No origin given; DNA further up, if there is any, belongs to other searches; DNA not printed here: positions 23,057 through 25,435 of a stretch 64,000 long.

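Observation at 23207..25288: FAD-dependent disulfide oxidoreductase fused to a DedA/TVP38 membrane domain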

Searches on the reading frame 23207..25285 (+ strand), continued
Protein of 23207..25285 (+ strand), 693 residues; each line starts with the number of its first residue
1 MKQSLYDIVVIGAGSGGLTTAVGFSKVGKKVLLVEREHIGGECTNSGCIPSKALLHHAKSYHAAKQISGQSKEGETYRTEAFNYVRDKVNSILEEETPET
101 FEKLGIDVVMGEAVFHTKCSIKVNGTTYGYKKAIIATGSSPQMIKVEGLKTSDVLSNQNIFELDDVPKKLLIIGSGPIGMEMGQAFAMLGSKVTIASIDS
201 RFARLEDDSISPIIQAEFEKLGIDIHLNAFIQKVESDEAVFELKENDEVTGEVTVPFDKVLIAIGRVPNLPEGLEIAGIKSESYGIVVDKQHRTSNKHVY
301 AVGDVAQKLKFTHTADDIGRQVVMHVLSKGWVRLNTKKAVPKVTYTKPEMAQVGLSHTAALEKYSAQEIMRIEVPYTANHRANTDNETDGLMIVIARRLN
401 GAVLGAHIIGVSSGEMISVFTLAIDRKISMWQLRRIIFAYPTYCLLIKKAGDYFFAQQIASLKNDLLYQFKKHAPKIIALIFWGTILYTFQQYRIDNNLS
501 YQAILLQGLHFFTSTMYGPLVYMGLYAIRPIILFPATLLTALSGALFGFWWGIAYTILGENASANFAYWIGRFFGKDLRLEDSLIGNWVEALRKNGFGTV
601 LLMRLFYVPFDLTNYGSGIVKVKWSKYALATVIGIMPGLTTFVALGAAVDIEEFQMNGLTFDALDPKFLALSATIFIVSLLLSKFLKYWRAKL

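Call 47: get_annotated_region(hit=H1, flank=6000)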
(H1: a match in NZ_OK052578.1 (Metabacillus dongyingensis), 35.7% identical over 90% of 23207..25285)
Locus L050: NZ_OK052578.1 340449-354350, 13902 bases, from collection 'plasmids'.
description: Metabacillus dongyingensis strain BY2G20 plasmid pBY2G20, complete sequence
organism: Metabacillus dongyingensis (NCBI taxid 2874282)
taxonomy: Bacteria; Bacillota; Bacilli; Bacillales; Bacillaceae; Metabacillus; Metabacillus dongyingensis
host: -; source: white elm; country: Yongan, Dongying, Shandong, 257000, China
typing (MOB-suite, as given by PLSDB): non-mobilizable
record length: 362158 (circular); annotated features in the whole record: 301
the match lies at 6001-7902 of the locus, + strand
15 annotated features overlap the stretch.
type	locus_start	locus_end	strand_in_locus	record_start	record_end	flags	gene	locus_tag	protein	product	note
CDS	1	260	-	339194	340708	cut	-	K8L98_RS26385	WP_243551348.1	spore germination protein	GO:0009847 - spore germination [Evidence IEA]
CDS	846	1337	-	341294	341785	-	-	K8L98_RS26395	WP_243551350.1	Rrf2 family transcriptional regulator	-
CDS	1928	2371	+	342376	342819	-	-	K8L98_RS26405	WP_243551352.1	carboxymuconolactone decarboxylase family protein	-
CDS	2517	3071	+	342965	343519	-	-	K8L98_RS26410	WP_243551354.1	TetR/AcrR family transcriptional regulator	GO:0006355 - regulation of DNA-templated transcription [Evidence IEA]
CDS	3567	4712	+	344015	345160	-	msrA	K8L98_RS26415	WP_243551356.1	peptide-methionine (S)-S-oxide reductase MsrA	GO:0030091 - protein repair [Evidence IEA]; GO:0006979 - response to oxidative stress [Evidence IEA]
CDS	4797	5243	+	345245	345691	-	msrB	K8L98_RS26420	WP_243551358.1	peptide-methionine (R)-S-oxide reductase MsrB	GO:0030091 - protein repair [Evidence IEA]; GO:0006979 - response to oxidative stress [Evidence IEA]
CDS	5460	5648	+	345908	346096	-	-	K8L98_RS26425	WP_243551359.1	hypothetical protein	-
CDS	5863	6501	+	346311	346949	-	-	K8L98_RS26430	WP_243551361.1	TVP38/TMEM64 family protein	-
CDS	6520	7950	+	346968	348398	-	-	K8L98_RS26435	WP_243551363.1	FAD-dependent oxidoreductase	-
CDS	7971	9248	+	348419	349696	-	-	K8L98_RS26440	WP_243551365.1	ABC transporter substrate-binding protein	-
CDS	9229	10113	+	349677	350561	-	-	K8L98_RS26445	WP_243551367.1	ABC transporter permease subunit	GO:0055085 - transmembrane transport [Evidence IEA]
CDS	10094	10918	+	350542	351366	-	-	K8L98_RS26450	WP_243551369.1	ABC transporter permease subunit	GO:0055085 - transmembrane transport [Evidence IEA]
CDS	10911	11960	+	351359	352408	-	-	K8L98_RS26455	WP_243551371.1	ABC transporter ATP-binding protein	-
CDS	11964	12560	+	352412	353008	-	-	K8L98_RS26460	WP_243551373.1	CDP-alcohol phosphatidyltransferase family protein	GO:0008654 - phospholipid biosynthetic process [Evidence IEA]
CDS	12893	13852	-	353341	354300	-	-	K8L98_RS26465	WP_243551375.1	DUF3231 family protein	-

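Call 48: get_annotated_region(hit=H3, flank=6000)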
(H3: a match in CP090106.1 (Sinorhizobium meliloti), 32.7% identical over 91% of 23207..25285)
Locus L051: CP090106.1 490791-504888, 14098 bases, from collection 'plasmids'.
description: Sinorhizobium meliloti strain Ak57 plasmid pSymB, complete sequence
organism: Sinorhizobium meliloti (NCBI taxid 382)
taxonomy: Bacteria; Pseudomonadota; Alphaproteobacteria; Hyphomicrobiales; Rhizobiaceae; Sinorhizobium; Sinorhizobium meliloti
host: -; source: Medicago,Cell culture,Plant nodule; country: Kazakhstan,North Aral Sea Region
typing (MOB-suite, as given by PLSDB): non-mobilizable
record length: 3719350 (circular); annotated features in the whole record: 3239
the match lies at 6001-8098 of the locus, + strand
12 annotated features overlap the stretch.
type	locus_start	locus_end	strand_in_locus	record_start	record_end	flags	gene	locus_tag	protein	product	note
CDS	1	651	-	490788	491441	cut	yihA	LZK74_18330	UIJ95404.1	ribosome biogenesis GTP-binding protein YihA/YsxC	-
CDS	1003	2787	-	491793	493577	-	yidC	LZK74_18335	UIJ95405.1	membrane protein insertase YidC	-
CDS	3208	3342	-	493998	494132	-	rpmH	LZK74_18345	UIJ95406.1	50S ribosomal protein L34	-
CDS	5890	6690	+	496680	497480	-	-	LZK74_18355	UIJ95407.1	TVP38/TMEM64 family protein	-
CDS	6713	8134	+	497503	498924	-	-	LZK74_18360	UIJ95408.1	NAD(P)/FAD-dependent oxidoreductase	-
CDS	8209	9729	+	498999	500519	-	-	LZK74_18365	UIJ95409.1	HAMP domain-containing histidine kinase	-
CDS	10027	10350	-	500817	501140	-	-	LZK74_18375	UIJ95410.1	BrnA antitoxin family protein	-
CDS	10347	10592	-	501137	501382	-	-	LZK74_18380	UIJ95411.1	BrnT family toxin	-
CDS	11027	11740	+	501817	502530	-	-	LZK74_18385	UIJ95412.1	DNA helicase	-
CDS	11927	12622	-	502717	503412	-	-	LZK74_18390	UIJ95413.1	TetR/AcrR family transcriptional regulator C-terminal domain-containing protein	-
CDS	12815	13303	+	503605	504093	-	-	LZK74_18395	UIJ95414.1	RidA family protein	-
CDS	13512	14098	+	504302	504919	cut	-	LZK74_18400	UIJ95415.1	hypothetical protein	-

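Call 49: get_annotated_region(hit=H7, flank=6000)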
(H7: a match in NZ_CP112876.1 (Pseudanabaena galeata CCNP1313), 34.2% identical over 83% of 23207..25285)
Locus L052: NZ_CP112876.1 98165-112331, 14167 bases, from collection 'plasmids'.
description: Pseudanabaena galeata CCNP1313 plasmid pPg_02, complete sequence
organism: Pseudanabaena galeata CCNP1313 (NCBI taxid 2602720)
taxonomy: Bacteria; Cyanobacteriota; Cyanophyceae; Pseudanabaenales; Pseudanabaenaceae; Pseudanabaena; Pseudanabaena galeata; Pseudanabaena galeata CCNP1313
host: -; source: -; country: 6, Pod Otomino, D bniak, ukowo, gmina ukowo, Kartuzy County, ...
typing (MOB-suite, as given by PLSDB): non-mobilizable
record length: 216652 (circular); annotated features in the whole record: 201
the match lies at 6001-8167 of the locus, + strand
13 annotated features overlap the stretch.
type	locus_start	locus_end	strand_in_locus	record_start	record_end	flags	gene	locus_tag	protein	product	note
CDS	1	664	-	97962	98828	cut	pstC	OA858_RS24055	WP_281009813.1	phosphate ABC transporter permease subunit PstC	-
CDS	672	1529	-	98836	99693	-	-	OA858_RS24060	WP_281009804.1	phosphate ABC transporter substrate-binding protein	GO:0006817 - phosphate ion transport [Evidence IEA]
CDS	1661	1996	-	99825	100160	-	-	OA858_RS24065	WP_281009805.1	metalloregulator ArsR/SmtB family transcription factor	GO:0006355 - regulation of DNA-templated transcription [Evidence IEA]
CDS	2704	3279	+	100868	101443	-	-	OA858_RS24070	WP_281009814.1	cupin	-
CDS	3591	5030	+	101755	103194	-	-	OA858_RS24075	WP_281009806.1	HAMP domain-containing sensor histidine kinase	GO:0007165 - signal transduction [Evidence IEA]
CDS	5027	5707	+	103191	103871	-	-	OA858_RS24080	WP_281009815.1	response regulator transcription factor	GO:0000160 - phosphorelay signal transduction system [Evidence IEA]; GO:0006355 - regulation of DNA-templated ...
CDS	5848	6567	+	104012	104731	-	-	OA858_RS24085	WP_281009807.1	TVP38/TMEM64 family protein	-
CDS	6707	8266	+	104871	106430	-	-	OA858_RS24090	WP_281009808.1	mercuric reductase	-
CDS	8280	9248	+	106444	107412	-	arsM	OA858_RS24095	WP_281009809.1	arsenosugar biosynthesis arsenite methyltransferase ArsM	-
CDS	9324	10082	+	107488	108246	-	-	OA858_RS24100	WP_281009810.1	TVP38/TMEM64 family protein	-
CDS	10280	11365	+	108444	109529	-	arsS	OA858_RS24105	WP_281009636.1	arsenosugar biosynthesis radical SAM (seleno)protein ArsS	-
CDS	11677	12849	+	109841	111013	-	purT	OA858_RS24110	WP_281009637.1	formate-dependent phosphoribosylglycinamide formyltransferase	GO:0009152 - purine ribonucleotide biosynthetic process [Evidence IEA]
CDS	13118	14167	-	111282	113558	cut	-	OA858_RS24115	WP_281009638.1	amylo-alpha-1,6-glucosidase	-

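Call 52: predict_structure(alignment_id=A2)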
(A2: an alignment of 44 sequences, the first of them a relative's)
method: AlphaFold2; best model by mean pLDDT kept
length: 693 residues; sequences in the alignment: 44
mean_pLDDT: 91.4   pTM: 0.81
mean pLDDT of the five models: 91.4, 91.0, 90.4, 89.9, 89.5
residues with pLDDT >= 90: 510; 70-90: 156; 50-70: 25; < 50: 2
segments of 3 or more residues with pLDDT < 50: none
pLDDT, mean of each block of 10 residues (from residue 1): 83 95 97 94 92 96 94 94 96 93 96 96 96 96 94 95 96 96 98 97 93 96 97 95 93 97 94 96 92 95 87 92 91 79 94 95 92 97 95 96 97 96 96 94 96 96 92 83 88 92 84 89 89 83 91 93 92 75 68 86 86 89 93 91 89 69 80 89 83 76
secondary structure, 60 per line:
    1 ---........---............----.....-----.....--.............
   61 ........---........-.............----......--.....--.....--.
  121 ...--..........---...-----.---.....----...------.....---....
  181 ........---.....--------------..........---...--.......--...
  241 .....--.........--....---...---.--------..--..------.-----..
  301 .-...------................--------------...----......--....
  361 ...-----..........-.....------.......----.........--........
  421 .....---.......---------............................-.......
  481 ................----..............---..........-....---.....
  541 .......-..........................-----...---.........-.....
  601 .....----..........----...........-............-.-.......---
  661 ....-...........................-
elements in order (helices of 4 or more, strands of 3 or more residues): E4-11 H15-26 E31-35 H41-45 H48-68 H72-79 H81-93 H98-103 E106-110 E113-117 E120-123 E126-135 E139-141 E169-173 H177-188 E192-196 H211-220 E224-226 E229-235 E238-245 E248-256 E259-262 E266-268 E299-301 H312-327 E342-344 E349-354 H357-363 E369-375 H380-384 E391-397 E402-410 H413-425 H430-435 H445-472 H474-496 H501-514 H518-527 H529-532 H536-547 H549-574 H586-594 H596-605 H610-619 H624-634 H636-647 H651-657 H666-692
